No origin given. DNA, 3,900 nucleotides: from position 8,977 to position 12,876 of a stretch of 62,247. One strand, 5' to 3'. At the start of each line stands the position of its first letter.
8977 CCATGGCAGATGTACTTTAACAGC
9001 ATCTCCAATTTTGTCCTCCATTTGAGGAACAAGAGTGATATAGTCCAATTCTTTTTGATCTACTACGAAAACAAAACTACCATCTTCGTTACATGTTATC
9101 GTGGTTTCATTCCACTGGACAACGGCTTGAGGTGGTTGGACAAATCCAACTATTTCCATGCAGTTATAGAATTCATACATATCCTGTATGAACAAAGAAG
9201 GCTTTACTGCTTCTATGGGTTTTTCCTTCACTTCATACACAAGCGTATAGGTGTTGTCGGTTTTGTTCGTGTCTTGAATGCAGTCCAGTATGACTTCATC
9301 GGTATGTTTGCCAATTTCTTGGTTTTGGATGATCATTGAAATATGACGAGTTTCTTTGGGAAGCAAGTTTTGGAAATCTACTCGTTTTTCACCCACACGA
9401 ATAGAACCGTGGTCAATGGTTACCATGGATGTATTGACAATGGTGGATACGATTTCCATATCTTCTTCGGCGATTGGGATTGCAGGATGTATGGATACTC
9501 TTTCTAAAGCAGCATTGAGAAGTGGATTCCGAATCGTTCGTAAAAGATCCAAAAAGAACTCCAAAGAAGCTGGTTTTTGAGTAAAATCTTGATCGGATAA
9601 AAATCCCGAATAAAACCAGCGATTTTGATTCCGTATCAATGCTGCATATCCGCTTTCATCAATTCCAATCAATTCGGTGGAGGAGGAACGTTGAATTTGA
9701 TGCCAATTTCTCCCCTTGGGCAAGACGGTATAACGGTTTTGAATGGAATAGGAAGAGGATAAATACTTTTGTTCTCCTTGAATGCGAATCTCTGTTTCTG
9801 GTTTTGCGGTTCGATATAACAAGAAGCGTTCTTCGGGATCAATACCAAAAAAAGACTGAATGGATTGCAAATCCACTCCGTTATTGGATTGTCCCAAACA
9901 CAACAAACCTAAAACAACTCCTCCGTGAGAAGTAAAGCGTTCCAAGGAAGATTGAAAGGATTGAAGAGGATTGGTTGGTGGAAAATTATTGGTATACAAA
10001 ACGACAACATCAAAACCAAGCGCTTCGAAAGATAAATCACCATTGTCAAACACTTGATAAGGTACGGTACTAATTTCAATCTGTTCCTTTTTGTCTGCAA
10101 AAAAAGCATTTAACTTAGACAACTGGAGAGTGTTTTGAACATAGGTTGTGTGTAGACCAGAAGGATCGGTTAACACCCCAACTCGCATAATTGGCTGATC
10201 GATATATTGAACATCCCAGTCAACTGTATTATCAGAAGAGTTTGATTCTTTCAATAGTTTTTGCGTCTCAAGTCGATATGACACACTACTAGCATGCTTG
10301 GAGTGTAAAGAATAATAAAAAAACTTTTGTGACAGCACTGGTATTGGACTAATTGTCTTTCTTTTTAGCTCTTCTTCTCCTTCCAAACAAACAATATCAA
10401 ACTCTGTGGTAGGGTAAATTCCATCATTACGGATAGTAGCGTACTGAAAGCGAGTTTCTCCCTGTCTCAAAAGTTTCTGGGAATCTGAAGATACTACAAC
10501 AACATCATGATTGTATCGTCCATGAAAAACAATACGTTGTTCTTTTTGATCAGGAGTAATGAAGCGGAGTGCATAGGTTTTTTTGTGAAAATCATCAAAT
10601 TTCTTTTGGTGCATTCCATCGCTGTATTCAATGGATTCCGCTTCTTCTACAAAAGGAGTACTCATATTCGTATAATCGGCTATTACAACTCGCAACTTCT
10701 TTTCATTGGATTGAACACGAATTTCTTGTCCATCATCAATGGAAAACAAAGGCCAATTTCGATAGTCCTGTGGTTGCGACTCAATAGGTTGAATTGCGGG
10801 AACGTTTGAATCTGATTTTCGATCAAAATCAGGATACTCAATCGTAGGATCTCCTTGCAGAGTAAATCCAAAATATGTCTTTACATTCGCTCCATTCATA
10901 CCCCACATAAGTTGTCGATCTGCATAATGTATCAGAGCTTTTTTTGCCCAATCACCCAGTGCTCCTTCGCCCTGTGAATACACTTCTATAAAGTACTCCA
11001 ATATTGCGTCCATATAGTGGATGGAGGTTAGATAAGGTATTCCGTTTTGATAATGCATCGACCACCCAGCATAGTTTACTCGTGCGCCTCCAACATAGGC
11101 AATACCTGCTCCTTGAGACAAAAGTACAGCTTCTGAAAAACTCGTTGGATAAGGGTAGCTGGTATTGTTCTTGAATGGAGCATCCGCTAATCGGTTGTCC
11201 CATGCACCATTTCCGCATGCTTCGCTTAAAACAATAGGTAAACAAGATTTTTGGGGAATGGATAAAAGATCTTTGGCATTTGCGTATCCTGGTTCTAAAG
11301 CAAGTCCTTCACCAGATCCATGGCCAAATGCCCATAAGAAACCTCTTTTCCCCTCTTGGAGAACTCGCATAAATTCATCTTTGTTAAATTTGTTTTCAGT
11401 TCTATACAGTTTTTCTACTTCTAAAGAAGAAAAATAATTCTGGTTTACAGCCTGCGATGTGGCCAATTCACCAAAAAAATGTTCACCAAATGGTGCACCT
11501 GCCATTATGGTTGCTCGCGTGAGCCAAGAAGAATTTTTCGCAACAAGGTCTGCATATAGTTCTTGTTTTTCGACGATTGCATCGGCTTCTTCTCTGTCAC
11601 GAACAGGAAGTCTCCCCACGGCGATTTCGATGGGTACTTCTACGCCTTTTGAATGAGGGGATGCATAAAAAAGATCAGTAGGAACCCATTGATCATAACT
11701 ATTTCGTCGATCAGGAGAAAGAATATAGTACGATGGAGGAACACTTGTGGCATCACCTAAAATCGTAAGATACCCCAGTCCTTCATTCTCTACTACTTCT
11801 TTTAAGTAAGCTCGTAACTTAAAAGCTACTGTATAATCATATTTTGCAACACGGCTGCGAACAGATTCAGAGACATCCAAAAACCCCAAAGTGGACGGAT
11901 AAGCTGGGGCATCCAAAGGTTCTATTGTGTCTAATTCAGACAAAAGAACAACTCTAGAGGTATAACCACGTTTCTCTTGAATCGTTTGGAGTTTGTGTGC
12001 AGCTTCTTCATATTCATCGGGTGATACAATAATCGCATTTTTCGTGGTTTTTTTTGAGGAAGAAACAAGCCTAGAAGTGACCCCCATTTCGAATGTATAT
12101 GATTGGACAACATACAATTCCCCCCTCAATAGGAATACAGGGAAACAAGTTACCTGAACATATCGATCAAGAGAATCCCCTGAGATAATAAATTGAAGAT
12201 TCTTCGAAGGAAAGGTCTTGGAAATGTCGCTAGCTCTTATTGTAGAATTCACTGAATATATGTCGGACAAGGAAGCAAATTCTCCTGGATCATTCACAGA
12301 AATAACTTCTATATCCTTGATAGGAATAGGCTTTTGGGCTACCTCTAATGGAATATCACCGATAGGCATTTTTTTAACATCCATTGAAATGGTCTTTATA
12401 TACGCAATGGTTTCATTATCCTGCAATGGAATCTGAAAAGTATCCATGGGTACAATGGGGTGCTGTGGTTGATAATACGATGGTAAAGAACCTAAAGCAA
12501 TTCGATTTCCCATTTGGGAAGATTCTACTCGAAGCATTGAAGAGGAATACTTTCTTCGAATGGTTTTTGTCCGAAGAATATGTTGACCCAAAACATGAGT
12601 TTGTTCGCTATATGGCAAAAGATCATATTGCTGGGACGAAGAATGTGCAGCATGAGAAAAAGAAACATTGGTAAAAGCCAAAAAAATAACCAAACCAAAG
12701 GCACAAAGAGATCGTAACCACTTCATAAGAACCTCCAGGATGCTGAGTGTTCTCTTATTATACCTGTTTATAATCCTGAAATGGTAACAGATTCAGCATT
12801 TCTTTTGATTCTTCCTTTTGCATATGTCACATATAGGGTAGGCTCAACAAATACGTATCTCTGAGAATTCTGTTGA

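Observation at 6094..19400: Tandem pair of secreted giants, each exactly 2,210 codons: C25-type Cys-protease core fused to stalk domains and long propeller arrays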

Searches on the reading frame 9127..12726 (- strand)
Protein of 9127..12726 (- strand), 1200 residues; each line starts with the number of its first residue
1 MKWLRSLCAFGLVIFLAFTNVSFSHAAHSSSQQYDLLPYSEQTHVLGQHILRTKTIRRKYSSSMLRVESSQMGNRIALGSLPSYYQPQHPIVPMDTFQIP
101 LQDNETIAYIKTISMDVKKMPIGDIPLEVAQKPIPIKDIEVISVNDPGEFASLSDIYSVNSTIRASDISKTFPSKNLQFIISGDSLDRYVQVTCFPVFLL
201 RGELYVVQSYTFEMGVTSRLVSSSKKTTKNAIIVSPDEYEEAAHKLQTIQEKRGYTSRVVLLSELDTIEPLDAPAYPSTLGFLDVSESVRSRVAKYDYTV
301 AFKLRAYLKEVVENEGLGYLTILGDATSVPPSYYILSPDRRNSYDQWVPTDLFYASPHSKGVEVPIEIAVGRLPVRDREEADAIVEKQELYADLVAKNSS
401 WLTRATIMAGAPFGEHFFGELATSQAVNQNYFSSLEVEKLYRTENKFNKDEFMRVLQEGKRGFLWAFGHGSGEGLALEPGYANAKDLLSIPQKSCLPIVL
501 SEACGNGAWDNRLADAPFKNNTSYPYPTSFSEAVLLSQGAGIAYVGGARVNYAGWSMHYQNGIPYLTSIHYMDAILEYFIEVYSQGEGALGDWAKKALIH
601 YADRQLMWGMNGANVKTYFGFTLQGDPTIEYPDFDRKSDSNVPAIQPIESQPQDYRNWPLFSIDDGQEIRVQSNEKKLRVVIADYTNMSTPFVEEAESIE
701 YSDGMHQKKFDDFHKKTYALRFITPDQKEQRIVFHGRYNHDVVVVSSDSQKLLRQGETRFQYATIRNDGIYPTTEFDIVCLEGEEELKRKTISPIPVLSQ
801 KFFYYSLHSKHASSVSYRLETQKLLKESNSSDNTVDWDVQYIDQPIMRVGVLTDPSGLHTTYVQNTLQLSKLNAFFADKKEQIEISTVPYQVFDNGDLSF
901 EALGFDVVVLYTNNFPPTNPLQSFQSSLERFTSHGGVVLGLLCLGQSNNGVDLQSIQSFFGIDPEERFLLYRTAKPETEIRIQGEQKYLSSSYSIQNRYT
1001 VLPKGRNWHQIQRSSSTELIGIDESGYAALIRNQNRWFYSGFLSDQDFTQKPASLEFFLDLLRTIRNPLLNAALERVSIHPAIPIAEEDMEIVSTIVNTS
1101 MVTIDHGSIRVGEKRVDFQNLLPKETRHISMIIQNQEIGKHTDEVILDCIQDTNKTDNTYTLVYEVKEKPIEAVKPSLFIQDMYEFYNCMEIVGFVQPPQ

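Call 41: predict_structure(alignment_id=A2)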
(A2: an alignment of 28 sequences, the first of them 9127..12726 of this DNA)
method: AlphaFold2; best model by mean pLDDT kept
length: 1200 residues; sequences in the alignment: 28
mean_pLDDT: 83.0   pTM: 0.68
mean pLDDT of the five models: 83.0, 82.8, 81.4, 80.1, 79.7
residues with pLDDT >= 90: 467; 70-90: 567; 50-70: 102; < 50: 64
segments of 3 or more residues with pLDDT < 50: 19-35, 136-160, 224-226, 1182-1189, 1196-1200
pLDDT, mean of each block of 10 residues (from residue 1): 74 65 28 50 68 90 79 77 83 90 83 86 76 52 31 32 78 85 77 90 87 84 61 97 97 95 94 87 85 83 95 89 94 84 79 91 86 93 95 92 93 73 93 93 92 92 85 75 87 92 73 71 69 91 85 78 86 92 88 93 83 88 94 81 88 85 93 94 87 91 90 92 95 93 85 86 89 87 91 83 87 90 86 91 88 70 82 90 89 78 88 65 84 91 78 85 87 82 84 90 88 91 91 93 88 92 82 88 84 90 87 88 87 81 87 83 83 55 46 46
secondary structure, 60 per line:
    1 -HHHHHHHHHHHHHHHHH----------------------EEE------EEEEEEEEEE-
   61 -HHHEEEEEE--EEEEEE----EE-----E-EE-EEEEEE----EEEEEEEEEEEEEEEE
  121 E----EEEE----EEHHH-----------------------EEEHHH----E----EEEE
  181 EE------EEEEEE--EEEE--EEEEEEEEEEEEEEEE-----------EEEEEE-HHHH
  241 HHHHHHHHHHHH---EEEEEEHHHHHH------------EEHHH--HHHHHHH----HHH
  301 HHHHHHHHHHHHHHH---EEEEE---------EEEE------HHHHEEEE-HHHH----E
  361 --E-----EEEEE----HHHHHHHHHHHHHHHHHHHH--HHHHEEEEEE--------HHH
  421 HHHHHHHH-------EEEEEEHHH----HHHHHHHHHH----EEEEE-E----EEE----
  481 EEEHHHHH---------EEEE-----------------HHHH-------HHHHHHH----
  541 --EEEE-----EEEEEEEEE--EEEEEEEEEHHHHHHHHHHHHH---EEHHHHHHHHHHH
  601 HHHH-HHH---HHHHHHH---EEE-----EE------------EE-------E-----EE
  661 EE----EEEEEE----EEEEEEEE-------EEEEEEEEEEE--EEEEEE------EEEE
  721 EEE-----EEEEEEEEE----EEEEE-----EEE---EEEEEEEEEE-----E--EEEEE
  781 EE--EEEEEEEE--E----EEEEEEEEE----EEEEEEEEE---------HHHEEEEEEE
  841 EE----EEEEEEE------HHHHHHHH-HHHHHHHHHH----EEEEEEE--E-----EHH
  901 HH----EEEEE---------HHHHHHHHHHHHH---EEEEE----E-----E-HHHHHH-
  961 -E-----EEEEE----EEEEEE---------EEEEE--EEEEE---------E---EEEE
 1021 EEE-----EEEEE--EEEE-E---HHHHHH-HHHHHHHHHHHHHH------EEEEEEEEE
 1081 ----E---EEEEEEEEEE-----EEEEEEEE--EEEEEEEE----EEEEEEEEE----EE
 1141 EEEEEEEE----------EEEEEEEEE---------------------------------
elements in order (helices of 4 or more, strands of 3 or more residues): H2-18 E41-43 E50-59 E65-70 E73-78 E95-100 E105-121 E126-129 E162-164 E177-182 E189-194 E197-200 E203-218 E230-235 H237-252 E256-261 H262-267 H287-293 H298-315 E319-323 E333-336 H343-346 E347-350 H352-355 E369-373 H378-397 H400-403 E404-409 H418-428 E436-441 H449-458 E463-467 E474-476 E481-483 H484-488 E498-501 H519-522 H530-536 E543-546 E552-560 E563-571 H572-584 H590-604 H612-618 E622-624 E659-662 E667-672 E677-684 E692-702 E705-710 E717-723 E729-737 E742-746 E752-754 E758-767 E776-782 E785-792 E800-808 E813-821 E834-842 E847-853 H860-867 H869-878 E883-889 H899-902 E907-911 H921-933 E937-941 H954-959 E968-972 E977-982 E992-996 E999-1003 E1017-1023 E1029-1033 E1036-1039 H1045-1050 H1052-1065 E1072-1080 E1089-1098 E1104-1111 E1114-1121 E1126-1134 E1139-1148 E1159-1167

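Call 45: fold_search(model_id=the predicted structure, library=pdb)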
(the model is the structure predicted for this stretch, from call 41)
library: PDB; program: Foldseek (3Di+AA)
matches with E <= 10: 1826; with E <= 0.001: 365
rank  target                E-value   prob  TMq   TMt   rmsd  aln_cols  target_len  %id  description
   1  4ief_B                2.3e-15  1.00  0.24  0.64  20.4       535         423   14  Complex of Porphyromonas gingivalis RgpB pro- and mature domains (released 2013-04-10)
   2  4ief_D                3.5e-15  1.00  0.24  0.63  20.6       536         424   14  Complex of Porphyromonas gingivalis RgpB pro- and mature domains (released 2013-04-10)
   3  1cvr                  5.8e-15  1.00  0.24  0.63  20.6       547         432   13  Crystal structure of the Arg specific cysteine proteinase gingipain R (RGPB) (released 2000-03-01)
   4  6i9a_A                2.4e-14  1.00  0.24  0.59  20.4       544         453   12  Porphyromonas gingivalis gingipain K (Kgp) in complex with inhibitor KYT-36 (released 2019-03-13)
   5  4rbm                  3.2e-14  1.00  0.25  0.60  20.2       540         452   12  Porphyromonas gingivalis gingipain K (Kgp) catalytic and immunoglobulin superfamily-like domains (released 2014-10-08)
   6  6za2_A                2.2e-11  1.00  0.14  0.15  31.7      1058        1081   10  Crystal structure of dimeric latent PorU from Porphyromonas gingivalis (released 2021-09-29)
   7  6za2_B                3.3e-11  1.00  0.14  0.15  31.9      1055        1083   10  Crystal structure of dimeric latent PorU from Porphyromonas gingivalis (released 2021-09-29)
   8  9ijj_C                3.6e-10  1.00  0.08  0.10  43.0       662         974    8  In situ structure of the central apparatus in mouse sperm axoneme. (released 2025-06-04)
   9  7sqc_T1               7.2e-10  1.00  0.08  0.14  31.3       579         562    9  Ciliary C1 central pair apparatus isolated from Chlamydomonas reinhardtii (released 2022-04-13)
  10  8uin_G                1.2e-09  1.00  0.09  0.15  31.8       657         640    7  Structure of the C3bBb-albicin complex (released 2024-05-08)
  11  3km9_A                1.4e-09  1.00  0.09  0.08  27.9       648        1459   10  Structure of complement C5 in complex with the C-terminal beta-grasp domain of SSL7 (released 2009-12-01)
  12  7sqc_2B               2.0e-09  1.00  0.07  0.11  31.2       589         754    8  Ciliary C1 central pair apparatus isolated from Chlamydomonas reinhardtii (released 2022-04-13)
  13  9qk2_F                2.2e-09  1.00  0.09  0.15  34.5       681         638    9  Structure of the Complement classical and lectin pathway C3 convertase in complex with substrate C3 (released 2025-12-24)
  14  3kls_B                2.3e-09  1.00  0.09  0.07  28.2       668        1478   10  Structure of complement C5 in complex with SSL7 (released 2009-11-24)
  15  7u06_A                2.6e-09  1.00  0.08  0.08  27.8       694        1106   10  Structure of the yeast TRAPPII-Rab11/Ypt32 complex in the closed/open state (composite structure) (released 2022-04-27)
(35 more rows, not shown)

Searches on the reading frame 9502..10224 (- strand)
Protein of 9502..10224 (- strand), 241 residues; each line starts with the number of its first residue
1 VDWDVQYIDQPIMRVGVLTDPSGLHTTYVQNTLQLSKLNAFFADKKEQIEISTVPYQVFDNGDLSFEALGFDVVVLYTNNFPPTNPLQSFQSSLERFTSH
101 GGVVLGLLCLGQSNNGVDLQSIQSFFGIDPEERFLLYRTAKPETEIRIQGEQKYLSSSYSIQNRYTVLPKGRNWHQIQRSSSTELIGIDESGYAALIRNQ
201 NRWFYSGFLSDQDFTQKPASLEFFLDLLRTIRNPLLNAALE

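Call 65: search_solved_structures(query=A4, max_evalue=10, show_alignments=2)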
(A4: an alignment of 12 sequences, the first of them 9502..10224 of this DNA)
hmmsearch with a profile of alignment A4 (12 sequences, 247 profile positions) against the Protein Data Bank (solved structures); distinct sequences matched with E-value up to 10: 3.
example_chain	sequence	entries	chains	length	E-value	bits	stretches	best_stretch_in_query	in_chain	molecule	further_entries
8iu6_A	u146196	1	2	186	0.022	17.1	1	83-138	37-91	Peptidyl-tRNA hydrolase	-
7y52_A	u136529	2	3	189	0.027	16.8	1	85-138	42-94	Peptidyl-tRNA hydrolase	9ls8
3gg7_A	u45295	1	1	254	1.8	10.9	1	82-116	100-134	uncharacterized metalloprotein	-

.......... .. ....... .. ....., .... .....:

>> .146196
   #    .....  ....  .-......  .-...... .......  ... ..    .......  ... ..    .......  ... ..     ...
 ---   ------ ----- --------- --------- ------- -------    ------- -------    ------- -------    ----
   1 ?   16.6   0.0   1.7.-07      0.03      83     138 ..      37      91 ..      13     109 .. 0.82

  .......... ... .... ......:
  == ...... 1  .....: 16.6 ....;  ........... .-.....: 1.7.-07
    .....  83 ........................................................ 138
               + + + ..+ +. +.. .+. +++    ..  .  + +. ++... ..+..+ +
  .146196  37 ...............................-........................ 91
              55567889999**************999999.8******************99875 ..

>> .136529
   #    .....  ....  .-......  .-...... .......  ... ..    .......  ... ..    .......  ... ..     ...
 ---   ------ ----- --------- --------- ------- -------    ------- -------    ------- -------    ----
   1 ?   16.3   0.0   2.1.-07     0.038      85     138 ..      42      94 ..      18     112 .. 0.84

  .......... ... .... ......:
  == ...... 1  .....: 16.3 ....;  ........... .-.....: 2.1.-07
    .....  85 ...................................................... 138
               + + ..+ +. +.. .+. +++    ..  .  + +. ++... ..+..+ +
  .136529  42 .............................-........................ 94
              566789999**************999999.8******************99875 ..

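Call 67: find_homologous_proteins(query=A4, max_evalue=0.001)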
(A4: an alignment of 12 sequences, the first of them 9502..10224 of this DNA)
Query A4 (12 sequences): 3653 candidates shared short words with the query, none scored E <= 0.001.

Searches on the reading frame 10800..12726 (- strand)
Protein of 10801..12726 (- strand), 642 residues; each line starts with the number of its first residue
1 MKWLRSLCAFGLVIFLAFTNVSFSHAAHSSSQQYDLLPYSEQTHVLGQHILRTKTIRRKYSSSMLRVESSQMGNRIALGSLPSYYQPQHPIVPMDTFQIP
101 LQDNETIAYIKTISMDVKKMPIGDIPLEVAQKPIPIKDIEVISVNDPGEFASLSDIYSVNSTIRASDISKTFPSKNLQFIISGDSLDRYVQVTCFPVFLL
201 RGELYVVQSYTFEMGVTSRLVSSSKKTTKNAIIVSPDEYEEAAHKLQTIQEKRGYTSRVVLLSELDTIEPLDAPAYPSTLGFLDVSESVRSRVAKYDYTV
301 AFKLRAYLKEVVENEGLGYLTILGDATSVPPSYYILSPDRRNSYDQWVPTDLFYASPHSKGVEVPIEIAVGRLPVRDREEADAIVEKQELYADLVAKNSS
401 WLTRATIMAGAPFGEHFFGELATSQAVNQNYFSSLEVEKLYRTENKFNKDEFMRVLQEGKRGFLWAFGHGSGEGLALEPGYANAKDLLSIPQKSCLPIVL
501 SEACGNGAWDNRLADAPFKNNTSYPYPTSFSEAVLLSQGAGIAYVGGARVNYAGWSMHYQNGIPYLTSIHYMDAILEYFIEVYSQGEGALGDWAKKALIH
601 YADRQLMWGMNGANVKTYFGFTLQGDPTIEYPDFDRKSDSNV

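Call 10: search_solved_structures(query=window:10800-12726:-, max_evalue=0.01, show_alignments=2)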
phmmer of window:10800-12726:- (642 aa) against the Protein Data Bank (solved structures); distinct sequences matched with E-value up to 0.01: 0.

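Call 34: search_protein_families(library=pfam, proteins=[window:10801-12726:-], max_evalue=1)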
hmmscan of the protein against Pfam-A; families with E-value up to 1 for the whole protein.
window:10801-12726:- (642 aa): 2 families
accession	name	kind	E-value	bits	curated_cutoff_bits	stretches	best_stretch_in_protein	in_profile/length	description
PF01364.23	Peptidase_C25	-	4.9e-38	131.8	23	1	232-630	2-373/374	Peptidase family C25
PF13567.11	DUF4131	-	0.095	12.8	31.6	1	2-70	27-93/165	Domain of unknown function (DUF4131)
